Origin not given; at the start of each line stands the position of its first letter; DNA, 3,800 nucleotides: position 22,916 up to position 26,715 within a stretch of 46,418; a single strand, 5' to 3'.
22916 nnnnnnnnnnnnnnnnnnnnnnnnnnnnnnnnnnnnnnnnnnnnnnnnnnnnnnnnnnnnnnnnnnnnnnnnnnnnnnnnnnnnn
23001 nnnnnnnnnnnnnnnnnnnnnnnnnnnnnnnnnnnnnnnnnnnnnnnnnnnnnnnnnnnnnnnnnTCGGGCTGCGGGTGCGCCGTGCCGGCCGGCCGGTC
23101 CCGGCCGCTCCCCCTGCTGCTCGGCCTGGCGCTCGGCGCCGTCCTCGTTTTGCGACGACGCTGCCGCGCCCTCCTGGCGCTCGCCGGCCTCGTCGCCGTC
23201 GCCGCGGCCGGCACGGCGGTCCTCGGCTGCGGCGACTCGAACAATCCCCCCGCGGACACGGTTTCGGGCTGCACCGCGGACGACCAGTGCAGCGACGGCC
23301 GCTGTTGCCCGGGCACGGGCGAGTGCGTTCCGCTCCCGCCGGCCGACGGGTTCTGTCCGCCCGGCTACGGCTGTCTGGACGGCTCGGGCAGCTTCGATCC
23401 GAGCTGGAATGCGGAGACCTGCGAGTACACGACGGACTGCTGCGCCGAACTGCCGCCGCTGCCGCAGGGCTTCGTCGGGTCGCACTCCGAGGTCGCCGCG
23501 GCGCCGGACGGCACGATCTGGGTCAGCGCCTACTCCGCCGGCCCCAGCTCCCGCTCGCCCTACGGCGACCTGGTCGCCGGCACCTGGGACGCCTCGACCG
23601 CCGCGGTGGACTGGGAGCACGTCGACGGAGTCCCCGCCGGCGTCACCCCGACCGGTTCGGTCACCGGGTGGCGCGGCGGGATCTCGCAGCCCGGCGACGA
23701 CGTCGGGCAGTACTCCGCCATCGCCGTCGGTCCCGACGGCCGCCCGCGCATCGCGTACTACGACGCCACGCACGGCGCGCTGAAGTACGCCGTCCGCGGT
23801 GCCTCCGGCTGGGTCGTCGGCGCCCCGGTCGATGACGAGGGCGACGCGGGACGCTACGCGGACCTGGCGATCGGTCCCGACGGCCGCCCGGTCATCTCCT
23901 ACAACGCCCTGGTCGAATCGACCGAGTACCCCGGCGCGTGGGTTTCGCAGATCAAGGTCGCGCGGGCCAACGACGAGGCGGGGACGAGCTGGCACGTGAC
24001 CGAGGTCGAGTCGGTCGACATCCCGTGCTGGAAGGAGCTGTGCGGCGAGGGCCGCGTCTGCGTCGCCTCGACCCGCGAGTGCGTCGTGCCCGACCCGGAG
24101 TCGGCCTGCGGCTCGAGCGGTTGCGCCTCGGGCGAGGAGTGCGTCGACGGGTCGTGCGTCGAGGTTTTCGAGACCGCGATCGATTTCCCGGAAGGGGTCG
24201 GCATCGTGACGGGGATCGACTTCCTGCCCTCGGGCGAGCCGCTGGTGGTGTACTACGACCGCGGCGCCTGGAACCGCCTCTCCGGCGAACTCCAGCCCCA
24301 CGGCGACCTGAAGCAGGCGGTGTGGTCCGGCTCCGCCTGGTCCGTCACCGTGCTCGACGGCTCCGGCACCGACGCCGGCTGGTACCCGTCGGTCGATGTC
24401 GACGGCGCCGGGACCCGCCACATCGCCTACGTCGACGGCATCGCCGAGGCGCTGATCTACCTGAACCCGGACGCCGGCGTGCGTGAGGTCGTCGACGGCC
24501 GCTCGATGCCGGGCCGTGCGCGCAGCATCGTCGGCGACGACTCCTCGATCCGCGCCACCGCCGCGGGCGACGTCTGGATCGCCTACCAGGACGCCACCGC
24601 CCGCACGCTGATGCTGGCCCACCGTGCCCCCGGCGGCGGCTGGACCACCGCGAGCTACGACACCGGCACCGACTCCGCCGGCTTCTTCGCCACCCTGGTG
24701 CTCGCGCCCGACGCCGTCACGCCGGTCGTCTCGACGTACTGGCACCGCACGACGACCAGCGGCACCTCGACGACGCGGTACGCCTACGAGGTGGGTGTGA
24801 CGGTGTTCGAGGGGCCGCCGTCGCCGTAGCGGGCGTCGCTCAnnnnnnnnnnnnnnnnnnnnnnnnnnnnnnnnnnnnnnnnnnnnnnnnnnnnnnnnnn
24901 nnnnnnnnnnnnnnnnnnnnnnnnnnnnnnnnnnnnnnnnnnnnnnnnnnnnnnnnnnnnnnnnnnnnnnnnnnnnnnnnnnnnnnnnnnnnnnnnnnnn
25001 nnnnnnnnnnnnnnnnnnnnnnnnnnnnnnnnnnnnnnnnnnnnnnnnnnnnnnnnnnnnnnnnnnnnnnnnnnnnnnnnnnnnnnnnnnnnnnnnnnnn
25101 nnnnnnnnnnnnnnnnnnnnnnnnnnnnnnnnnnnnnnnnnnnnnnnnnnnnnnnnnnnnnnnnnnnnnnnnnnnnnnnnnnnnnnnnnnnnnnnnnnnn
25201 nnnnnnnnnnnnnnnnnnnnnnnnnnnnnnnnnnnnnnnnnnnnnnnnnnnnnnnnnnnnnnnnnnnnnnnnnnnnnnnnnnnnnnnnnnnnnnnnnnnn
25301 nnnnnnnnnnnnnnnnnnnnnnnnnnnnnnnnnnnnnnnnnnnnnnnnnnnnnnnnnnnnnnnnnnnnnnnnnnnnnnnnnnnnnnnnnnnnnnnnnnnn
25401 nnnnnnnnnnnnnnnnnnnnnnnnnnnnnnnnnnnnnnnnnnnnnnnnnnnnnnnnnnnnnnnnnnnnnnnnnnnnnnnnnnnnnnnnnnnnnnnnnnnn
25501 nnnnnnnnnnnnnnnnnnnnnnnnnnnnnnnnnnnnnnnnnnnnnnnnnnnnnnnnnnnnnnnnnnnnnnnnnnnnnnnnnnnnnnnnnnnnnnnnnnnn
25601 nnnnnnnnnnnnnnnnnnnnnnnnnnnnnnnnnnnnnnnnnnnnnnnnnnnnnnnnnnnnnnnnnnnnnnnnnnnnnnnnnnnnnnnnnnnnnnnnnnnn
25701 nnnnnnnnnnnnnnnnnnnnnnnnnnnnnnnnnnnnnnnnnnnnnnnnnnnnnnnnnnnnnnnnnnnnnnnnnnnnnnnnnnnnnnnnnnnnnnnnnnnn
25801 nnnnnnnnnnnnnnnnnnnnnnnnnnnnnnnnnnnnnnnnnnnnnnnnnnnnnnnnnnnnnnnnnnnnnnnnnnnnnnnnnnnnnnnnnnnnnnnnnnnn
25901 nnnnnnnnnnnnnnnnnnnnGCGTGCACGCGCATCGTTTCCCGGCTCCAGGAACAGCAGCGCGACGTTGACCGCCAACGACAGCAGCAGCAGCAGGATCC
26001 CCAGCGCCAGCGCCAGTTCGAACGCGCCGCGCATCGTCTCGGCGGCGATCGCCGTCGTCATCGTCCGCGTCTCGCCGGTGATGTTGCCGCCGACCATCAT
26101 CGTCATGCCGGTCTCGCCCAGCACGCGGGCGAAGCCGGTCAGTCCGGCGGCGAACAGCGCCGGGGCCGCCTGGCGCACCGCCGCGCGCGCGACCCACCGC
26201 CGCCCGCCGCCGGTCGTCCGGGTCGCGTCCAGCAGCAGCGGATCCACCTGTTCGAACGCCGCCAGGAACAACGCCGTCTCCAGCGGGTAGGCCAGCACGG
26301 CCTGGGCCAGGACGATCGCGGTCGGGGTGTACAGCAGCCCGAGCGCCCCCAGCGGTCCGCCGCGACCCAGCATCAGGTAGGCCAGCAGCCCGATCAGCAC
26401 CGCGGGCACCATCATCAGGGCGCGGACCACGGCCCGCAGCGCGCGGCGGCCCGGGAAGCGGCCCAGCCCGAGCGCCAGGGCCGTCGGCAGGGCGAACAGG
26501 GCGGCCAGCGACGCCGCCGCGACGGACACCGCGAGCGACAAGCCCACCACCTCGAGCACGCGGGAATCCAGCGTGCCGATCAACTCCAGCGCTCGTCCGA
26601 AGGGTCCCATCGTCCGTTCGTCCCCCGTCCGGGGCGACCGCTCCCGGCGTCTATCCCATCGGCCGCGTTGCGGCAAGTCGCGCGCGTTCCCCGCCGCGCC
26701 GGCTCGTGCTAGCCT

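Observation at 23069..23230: Stop-less junction 2: the same tag-to-signal-peptide fusion recurs in the next giant ORF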

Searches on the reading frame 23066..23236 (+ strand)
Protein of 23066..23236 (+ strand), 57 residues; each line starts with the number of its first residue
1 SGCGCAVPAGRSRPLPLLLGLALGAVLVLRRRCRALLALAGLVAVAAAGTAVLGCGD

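Call 55: search_protein_representatives(alignment_id=A3)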
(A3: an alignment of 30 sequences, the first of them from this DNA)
Query: 30 sequences, 59 profile positions. Proteins with E-value up to 0.001 (for the whole library): 38; up to 1e-10: 0; up to 1e-30: 0. The best 38 are listed.
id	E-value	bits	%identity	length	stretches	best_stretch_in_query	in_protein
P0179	2.1e-09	53.9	-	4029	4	2-51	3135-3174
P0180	4.5e-09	52.8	-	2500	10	15-55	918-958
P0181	9.3e-08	48.5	-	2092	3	2-57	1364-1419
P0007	2.3e-07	47.3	-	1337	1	1-59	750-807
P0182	1.1e-06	45.1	-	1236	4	3-58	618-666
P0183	4.7e-06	43.1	-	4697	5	2-51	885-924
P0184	6.8e-06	42.6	-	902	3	4-58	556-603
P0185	1.6e-05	41.4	-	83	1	1-37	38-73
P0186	2.6e-05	40.7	-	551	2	1-53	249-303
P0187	2.8e-05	40.6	-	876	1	2-59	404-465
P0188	5.9e-05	39.6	-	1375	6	14-51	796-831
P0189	6.3e-05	39.5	-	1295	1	1-59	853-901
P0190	1.4e-04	38.4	-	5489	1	1-58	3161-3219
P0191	1.6e-04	38.2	-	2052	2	1-51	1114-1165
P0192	2.0e-04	37.9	-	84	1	1-36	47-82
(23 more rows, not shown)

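Call 70: search_protein_families(library=ncbifam, alignment_id=A3, max_evalue=0.01)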
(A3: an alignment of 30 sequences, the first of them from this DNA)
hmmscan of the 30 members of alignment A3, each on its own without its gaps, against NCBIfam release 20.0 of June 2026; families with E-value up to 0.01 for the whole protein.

A. member 1, seq(57 aa): 1 family
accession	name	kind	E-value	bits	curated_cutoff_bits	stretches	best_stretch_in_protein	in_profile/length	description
TIGR03901.2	MYXO-CTERM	domain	0.00037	20.8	20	1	1-32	2-32/34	MYXO-CTERM sorting domain-containing protein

B. families by the number of members that match (of 30 scanned): 11 families
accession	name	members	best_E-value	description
TIGR03901.2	MYXO-CTERM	24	1.7e-07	MYXO-CTERM sorting domain-containing protein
NF058595.1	invert_tail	6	0.00014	lipo-invert putative C-terminal anchoring domain-containing protein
TIGR03382.1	GC_trans_RRR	2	6.7e-06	MYXO-CTERM sorting domain-containing protein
TIGR01167.1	LPXTG_anchor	2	5.8e-05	LPXTG cell wall anchor domain-containing protein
NF049986.1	memb_Rv1678_C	1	0.00023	Rv1678 family membrane protein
NF047847.2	SS_mature_LptM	1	0.0017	LPS translocon maturation chaperone LptM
TIGR03778.1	VPDSG_CTERM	1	0.0042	VPDSG-CTERM sorting domain-containing protein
NF058582.1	Microco_LAVTG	1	0.0043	LAVTG motif-containing sortase-dependent surface protein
NF045523.1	MXAN_5453_fam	1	0.0071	MXAN_5453 family MXYO-CTERM-anchored protein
NF033846.1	Rumino_NPXTG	1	0.008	NPXTG-anchored protein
NF058571.1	GVDTG_CTERM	1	0.0095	GVDTG sorting domain-containing protein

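Call 71: find_encoding_contigs(protein=P0180, flank=3000, max_places=2)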
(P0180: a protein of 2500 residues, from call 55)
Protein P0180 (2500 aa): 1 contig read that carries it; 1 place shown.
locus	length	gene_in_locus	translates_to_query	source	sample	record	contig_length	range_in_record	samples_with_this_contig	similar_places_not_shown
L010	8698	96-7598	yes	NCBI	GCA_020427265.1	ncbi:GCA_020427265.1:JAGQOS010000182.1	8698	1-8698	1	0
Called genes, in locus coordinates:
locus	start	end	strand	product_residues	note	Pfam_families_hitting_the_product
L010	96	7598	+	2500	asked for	PF07589:PEP_exosort_dom (weak), PF13385:Laminin_G_3, PF07589:PEP_exosort_dom (weak), PF00754:F5_F8_type_C (faint), PF22633:F5_F8_type_C_2 (faint), PF07589:PEP_exosort_dom (weak), PF13385:Laminin_G_3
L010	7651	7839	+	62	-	-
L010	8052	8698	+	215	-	?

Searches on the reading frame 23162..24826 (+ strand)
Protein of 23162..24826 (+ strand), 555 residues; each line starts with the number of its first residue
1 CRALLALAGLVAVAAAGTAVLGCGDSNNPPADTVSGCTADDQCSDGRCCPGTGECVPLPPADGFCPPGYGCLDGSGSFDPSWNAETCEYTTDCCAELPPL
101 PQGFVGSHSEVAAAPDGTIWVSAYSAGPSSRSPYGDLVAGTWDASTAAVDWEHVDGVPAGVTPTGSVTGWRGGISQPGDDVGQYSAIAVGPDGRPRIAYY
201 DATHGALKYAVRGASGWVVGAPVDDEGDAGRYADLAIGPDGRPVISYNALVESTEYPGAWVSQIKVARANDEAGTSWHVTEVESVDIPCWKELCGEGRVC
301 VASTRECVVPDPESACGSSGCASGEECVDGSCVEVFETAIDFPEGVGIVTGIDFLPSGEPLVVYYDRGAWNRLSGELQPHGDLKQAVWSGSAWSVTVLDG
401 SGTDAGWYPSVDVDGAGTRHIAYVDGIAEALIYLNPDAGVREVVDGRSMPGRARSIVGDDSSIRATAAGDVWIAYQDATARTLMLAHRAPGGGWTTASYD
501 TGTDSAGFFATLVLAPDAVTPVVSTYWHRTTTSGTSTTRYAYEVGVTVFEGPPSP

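Call 44: predict_structure(alignment_id=A2)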
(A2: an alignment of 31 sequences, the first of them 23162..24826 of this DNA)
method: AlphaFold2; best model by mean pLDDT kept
length: 555 residues; sequences in the alignment: 31
mean_pLDDT: 89.5   pTM: 0.85
mean pLDDT of the five models: 89.5, 89.3, 88.9, 87.7, 85.1
residues with pLDDT >= 90: 433; 70-90: 69; 50-70: 19; < 50: 34
segments of 3 or more residues with pLDDT < 50: 1-34
pLDDT, mean of each block of 10 residues (from residue 1): 38 42 39 61 87 92 94 92 95 94 90 98 90 90 96 96 93 94 97 97 97 96 97 97 98 95 98 97 96 93 96 96 97 90 91 97 96 89 96 95 88 98 94 97 78 80 98 96 95 90 87 97 93 62 89 83
secondary structure, 60 per line:
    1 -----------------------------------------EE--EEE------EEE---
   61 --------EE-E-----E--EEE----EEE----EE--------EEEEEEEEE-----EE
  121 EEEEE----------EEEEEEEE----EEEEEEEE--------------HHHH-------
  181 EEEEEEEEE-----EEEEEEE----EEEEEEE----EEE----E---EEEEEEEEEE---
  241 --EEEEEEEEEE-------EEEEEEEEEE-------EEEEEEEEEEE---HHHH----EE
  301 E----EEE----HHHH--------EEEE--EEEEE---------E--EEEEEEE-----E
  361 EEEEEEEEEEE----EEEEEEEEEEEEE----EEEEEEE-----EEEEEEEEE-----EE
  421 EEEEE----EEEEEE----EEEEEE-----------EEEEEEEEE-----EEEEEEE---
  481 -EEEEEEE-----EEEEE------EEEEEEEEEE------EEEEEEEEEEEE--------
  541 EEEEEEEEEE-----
elements in order: E46-48 E55-57 E81-83 E88-90 E105-113 E119-125 E136-143 E148-155 H170-173 E181-189 E195-201 E206-212 E217-219 E228-237 E243-252 E260-269 E277-287 H291-294 E299-301 E306-308 H313-316 E325-328 E331-335 E348-354 E360-371 E376-388 E393-399 E405-413 E419-425 E430-435 E440-445 E457-465 E471-477 E482-488 E494-498 E505-514 E521-532 E541-550

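Call 49: fold_search(model_id=the predicted structure, library=pdb)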
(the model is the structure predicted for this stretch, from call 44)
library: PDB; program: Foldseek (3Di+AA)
matches with E <= 10: 1127; with E <= 0.001: 396
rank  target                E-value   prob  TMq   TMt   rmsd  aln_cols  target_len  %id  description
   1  3h6j                  1.6e-11  1.00  0.39  0.48   7.0       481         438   15  Crystal structure of a putative neuraminidase from Pseudomonas aeruginosa (released 2009-05-12)
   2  5c9l                  3.9e-11  1.00  0.43  0.65   9.8       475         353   13  Crystal structure of native PLL lectin from Photorhabdus luminescens at 1.65 A resolution (released 2016-10-19)
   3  8q7u                  4.1e-11  1.00  0.43  0.65  11.2       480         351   13  Photorhabdus laumondii lectin PLL in complex with alpha-methyl-fucoside (released 2025-03-05)
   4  2w38                  1.2e-10  1.00  0.38  0.47   7.5       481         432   14  Crystal structure of the pseudaminidase from Pseudomonas aeruginosa (released 2008-12-23)
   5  8q81                  1.6e-10  1.00  0.44  0.68   7.7       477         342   12  Photorhabdus laumondii lectin PLL3 in complex with alpha-methyl-fucoside (released 2025-03-05)
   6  5c9o                  1.6e-10  1.00  0.43  0.65   9.9       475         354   13  Crystal structure of recombinant PLL lectin from Photorhabdus luminescens at 1.5 A resolution (released 2016-10-19)
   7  8q83_B                2.8e-10  1.00  0.41  0.63  11.0       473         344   12  Photorhabdus laumondii lectin PLL5 in complex with alpha-methyl-fucoside (released 2025-03-05)
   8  6t96                  4.2e-10  1.00  0.42  0.63  10.8       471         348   12  Photorhabdus laumondii subsp. laumondii lectin PLL3 (released 2019-12-25)
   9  6rgr                  4.7e-10  1.00  0.41  0.63  10.2       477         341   10  Photorhabdus asymbiotica lectin PHL in complex with L-rhamnose (released 2020-07-01)
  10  8q83_A                4.9e-10  1.00  0.41  0.63  10.6       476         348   11  Photorhabdus laumondii lectin PLL5 in complex with alpha-methyl-fucoside (released 2025-03-05)
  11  6rg2_B                5.7e-10  1.00  0.43  0.65   8.5       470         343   12  Photorhabdus laumondii lectin PLL2 in complex with 3-O-methyl-D-glucose (released 2020-07-01)
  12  6flu_A                5.7e-10  1.00  0.42  0.63   9.4       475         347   11  Photorhabdus asymbiotica lectin (PHL) in complex with synthetic C-fucoside (released 2019-02-06)
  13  8q82_A                6.6e-10  1.00  0.43  0.68   6.3       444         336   12  Photorhabdus laumondii lectin PLL4 in complex with alpha-methyl-fucoside (released 2025-03-05)
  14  6rgg_B                6.6e-10  1.00  0.43  0.67   5.8       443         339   12  Photorhabdus laumondii lectin PLL2 in complex with O-methylated PGL-1-derived disaccharide (released 2020-07-01)
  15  6rg2_A                6.9e-10  1.00  0.42  0.64   9.4       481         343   12  Photorhabdus laumondii lectin PLL2 in complex with 3-O-methyl-D-glucose (released 2020-07-01)
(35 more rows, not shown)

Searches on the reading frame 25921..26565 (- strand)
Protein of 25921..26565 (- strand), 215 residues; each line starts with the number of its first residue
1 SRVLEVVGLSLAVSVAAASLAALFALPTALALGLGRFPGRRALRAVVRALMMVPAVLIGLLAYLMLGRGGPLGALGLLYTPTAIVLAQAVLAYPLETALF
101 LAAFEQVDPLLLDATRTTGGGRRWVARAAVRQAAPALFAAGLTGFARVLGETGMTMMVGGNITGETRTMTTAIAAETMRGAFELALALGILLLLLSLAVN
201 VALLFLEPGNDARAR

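Call 27: search_protein_families(library=pfam, proteins=[window:25921-26565:-], max_evalue=0.001)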
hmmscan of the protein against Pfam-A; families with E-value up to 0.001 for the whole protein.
window:25921-26565:- (215 aa): 1 family
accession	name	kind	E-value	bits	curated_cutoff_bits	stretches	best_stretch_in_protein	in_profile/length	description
PF00528.27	BPD_transp_1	-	7.7e-10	39.2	26.4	1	27-208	3-180/184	Binding-protein-dependent transport system inner membrane component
